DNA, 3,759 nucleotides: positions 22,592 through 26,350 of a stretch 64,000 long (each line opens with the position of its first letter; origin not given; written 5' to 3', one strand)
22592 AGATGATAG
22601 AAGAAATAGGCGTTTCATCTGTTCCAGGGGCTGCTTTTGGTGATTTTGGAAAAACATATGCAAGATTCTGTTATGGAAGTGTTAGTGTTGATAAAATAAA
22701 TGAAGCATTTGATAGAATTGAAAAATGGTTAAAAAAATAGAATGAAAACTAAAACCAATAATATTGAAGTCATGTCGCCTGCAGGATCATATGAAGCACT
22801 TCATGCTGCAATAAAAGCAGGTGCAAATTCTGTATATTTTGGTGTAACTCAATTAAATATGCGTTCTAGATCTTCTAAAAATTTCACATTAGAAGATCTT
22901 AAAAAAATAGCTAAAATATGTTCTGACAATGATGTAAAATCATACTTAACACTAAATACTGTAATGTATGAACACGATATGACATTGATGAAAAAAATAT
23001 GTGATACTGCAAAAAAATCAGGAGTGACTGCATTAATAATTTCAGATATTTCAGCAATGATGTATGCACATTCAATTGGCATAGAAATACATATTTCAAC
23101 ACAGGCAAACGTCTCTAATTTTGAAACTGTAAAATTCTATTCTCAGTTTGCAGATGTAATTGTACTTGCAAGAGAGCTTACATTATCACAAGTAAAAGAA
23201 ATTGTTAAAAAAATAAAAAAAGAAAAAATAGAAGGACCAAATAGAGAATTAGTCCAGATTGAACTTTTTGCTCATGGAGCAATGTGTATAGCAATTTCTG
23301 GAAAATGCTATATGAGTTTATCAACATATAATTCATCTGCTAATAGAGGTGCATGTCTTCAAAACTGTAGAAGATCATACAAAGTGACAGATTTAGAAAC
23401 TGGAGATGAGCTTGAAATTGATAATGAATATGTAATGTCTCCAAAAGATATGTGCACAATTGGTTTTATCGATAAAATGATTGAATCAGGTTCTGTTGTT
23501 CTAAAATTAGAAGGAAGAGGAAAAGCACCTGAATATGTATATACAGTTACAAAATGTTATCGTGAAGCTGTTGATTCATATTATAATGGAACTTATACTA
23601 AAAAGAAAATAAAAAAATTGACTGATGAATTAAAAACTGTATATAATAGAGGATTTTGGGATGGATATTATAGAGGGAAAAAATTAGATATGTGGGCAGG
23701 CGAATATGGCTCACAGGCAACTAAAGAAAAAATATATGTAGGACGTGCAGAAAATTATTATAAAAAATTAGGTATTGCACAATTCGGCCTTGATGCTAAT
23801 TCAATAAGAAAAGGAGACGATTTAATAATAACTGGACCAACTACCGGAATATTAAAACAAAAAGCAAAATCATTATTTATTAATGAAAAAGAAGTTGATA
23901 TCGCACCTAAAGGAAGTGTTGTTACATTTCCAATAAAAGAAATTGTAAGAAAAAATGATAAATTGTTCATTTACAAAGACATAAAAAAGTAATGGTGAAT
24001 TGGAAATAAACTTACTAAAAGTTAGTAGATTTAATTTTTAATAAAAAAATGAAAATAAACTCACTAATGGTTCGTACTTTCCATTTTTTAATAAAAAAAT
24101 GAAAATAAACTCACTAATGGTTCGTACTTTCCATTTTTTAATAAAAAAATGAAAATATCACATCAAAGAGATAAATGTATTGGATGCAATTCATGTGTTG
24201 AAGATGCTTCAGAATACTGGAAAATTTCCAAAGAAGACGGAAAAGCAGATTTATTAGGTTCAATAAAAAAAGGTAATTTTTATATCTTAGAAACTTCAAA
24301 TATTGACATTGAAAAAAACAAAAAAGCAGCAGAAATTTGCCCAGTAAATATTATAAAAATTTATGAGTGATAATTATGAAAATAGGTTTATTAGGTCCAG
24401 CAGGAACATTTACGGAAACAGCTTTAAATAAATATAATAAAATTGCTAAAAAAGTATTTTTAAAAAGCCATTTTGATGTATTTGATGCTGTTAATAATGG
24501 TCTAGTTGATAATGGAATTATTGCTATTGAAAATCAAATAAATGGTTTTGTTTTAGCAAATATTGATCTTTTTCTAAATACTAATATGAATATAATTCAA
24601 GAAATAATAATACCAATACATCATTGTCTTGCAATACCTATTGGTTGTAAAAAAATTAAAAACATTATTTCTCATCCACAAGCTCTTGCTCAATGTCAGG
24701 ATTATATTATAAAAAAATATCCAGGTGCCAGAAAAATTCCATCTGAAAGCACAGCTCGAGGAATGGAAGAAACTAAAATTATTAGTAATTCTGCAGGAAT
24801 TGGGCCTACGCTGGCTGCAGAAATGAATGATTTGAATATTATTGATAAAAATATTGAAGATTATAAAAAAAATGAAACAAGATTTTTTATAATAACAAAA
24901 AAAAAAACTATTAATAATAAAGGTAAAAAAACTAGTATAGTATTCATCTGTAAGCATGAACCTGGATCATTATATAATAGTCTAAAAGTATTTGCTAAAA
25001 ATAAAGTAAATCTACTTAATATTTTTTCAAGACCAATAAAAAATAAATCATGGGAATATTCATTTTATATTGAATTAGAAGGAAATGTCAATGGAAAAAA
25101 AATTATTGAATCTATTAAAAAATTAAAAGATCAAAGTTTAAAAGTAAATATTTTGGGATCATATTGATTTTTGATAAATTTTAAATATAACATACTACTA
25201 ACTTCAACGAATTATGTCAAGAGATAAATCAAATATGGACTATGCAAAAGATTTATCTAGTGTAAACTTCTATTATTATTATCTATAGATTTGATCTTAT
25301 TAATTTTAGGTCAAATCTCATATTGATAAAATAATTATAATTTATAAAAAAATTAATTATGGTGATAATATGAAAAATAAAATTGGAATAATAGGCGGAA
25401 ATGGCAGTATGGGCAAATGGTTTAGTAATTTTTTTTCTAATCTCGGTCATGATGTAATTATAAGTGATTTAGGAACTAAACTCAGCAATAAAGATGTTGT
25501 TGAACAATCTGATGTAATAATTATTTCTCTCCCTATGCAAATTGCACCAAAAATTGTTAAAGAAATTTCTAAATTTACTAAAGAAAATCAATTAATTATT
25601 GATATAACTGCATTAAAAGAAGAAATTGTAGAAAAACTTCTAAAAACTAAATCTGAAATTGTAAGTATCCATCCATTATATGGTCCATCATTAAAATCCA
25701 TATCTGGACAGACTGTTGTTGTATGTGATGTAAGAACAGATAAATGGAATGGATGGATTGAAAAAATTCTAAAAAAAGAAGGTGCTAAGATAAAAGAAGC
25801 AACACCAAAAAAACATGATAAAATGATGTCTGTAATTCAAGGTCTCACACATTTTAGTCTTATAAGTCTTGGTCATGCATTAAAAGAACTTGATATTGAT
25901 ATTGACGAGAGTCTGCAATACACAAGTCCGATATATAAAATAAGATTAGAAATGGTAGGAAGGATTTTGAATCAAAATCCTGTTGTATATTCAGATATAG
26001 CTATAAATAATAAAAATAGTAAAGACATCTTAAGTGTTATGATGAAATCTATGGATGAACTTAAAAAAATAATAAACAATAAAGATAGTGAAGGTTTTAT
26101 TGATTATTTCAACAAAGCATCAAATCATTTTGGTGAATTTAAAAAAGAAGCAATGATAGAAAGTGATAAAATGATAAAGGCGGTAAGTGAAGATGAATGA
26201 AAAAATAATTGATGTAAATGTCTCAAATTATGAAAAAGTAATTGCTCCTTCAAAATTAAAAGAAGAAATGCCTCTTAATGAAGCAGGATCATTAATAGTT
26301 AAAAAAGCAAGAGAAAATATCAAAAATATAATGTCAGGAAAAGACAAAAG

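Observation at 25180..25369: Tyr-Tyr-Tyr-Tyr leader ORF and hairpin directly upstream of prephenate dehydrogenase (tyrA)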

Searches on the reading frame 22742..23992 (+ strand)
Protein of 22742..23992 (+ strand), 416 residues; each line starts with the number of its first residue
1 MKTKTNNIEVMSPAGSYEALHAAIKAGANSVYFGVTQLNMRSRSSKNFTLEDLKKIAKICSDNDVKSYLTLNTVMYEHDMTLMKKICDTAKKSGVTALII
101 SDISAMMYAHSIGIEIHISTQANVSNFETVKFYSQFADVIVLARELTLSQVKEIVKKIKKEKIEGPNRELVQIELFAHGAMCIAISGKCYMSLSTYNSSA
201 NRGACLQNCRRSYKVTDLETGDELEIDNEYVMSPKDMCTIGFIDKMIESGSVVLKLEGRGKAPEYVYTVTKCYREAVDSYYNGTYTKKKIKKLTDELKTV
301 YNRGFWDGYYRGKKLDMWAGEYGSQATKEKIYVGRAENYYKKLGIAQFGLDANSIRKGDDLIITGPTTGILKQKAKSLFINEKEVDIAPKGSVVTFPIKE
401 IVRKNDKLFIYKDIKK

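Call 9: search_protein_families(library=pfam, proteins=[window:22742-23992:+])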
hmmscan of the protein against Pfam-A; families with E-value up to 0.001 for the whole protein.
window:22742-23992:+ (416 aa): 1 family
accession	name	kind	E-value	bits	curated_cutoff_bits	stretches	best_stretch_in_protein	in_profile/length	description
PF01136.24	Peptidase_U32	-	1.9e-65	220.9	22.4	1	83-314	4-231/233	Peptidase family U32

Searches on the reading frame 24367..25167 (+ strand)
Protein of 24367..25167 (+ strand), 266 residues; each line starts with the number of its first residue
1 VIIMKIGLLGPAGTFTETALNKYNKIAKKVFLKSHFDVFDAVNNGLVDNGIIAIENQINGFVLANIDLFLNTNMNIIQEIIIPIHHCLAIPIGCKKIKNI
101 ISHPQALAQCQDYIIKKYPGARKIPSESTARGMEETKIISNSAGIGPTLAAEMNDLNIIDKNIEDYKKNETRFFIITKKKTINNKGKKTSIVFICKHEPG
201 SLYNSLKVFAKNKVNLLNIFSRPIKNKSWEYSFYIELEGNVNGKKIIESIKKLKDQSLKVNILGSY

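Call 9: search_protein_families(library=pfam, proteins=[window:24367-25167:+])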
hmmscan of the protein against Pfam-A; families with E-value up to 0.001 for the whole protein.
window:24367-25167:+ (266 aa): 2 families
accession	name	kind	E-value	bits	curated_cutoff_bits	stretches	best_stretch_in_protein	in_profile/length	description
PF00800.23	PDT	-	2.8e-52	177.6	25.2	1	6-180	1-180/181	Prephenate dehydratase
PF01842.31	ACT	-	2.5e-06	27.6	27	1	189-254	1-65/66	ACT domain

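Call 68: search_protein_families(library=ncbifam, proteins=[window:24376-25167:+], max_evalue=0.00001)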
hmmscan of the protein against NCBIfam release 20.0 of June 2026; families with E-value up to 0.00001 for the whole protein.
window:24376-25167:+ (263 aa): 4 families
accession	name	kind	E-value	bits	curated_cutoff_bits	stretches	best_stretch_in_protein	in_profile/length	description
NF008865.0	PRK11898.1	equivalog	6.9e-71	238.7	219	1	1-263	2-276/284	prephenate dehydratase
NF008866.0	PRK11899.1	equivalog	2.9e-47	161.3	359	1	2-263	7-273/283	prephenate dehydratase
NF007910.0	PRK10622.1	equivalog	3.7e-38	131.4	577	1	2-263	105-375/386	bifunctional chorismate mutase/prephenate dehydratase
TIGR01268.1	Phe4hydrox_tetr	equivalog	3.9e-12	45.6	704.8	1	177-260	8-91/436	phenylalanine 4-monooxygenase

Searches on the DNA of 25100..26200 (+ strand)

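Call 41: search_rna_families(source=window, start=25100, end=25450, threshold=evalue, max_evalue=10)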
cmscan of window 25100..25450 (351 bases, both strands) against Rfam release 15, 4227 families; matches with E-value up to 10: 1.
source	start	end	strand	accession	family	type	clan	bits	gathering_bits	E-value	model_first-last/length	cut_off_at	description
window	25355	25442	+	RF01181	snR77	Gene; snRNA; snoRNA; CD-box;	CL00057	20.5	50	1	1-83/83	no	Small nucleolar RNA snR77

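Call 94: search_rna_families(source=L029, start=3213, end=3620, threshold=evalue, max_evalue=1)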
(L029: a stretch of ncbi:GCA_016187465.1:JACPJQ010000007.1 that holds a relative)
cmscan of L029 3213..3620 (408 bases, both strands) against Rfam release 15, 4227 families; matches with E-value up to 1: 2.
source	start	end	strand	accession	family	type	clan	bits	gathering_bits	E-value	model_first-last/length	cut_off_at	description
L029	3360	3472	-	RF01439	S_pombe_snR36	Gene; snRNA; snoRNA; HACA-box;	CL00035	27.3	50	0.0035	1-164/164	no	small nucleolar RNA snR36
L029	3455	3500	+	RF01304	sR5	Gene; snRNA; snoRNA; CD-box;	-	16.4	40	0.17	1-53/53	no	Small nucleolar RNA sR5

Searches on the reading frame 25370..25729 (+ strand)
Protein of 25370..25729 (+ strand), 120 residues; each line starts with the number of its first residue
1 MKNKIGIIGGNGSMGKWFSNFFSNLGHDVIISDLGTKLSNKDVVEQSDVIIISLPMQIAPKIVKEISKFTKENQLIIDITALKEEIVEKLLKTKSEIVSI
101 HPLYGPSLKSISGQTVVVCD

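Call 27: find_homologous_proteins(query=A3, max_evalue=1e-10)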
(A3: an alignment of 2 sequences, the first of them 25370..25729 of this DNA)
Query A3 (2 sequences) (120 aa, profile of the alignment): 18 proteins with E <= 1e-10 among 381 candidates.
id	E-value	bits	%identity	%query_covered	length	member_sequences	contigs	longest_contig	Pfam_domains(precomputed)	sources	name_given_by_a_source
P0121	9.8e-31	124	48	98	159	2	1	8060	PF02153.24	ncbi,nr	ncbi:MAG: prephenate dehydrogenase/arogenate dehydrogenase family protein, partial [Desulfobacterace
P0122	3.7e-28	116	37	91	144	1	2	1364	PF02153.24,PF03446.22,PF03807.24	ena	-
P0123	1.2e-27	114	39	97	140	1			PF02153.24,PF03446.22,PF03807.24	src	-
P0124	4.7e-27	112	39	85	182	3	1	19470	PF02153.24,PF20463.4,PF03446.22,PF03807.24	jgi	jgi:prephenate dehydrogenase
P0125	1.7e-26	110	37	97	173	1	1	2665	PF02153.24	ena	-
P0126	2.8e-26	110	36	83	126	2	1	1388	PF02153.24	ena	-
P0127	8.5e-26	108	38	97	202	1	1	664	PF02153.24,PF03807.24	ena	-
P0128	1.7e-25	107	43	96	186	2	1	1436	PF02153.24,PF03446.22,PF03807.24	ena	-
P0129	2.8e-25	106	39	97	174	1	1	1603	PF02153.24,PF03807.24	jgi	jgi:prephenate dehydrogenase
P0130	3.5e-23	100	40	73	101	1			PF02153.24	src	-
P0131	4.1e-22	96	37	90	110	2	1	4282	PF02153.24,PF03807.24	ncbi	ncbi:prephenate dehydrogenase/arogenate dehydrogenase family protein, partial [Methanoregula sp.]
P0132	7.2e-21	92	33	73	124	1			PF02153.24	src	-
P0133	1.8e-20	91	33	96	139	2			PF02153.24,PF03807.24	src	-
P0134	4.5e-19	86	37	64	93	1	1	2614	PF02153.24,PF03807.24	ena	-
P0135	3.3e-18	84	36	96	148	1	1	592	PF02153.24,PF03446.22,PF01210.30,PF03807.24,PF02737.25,PF07991.19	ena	-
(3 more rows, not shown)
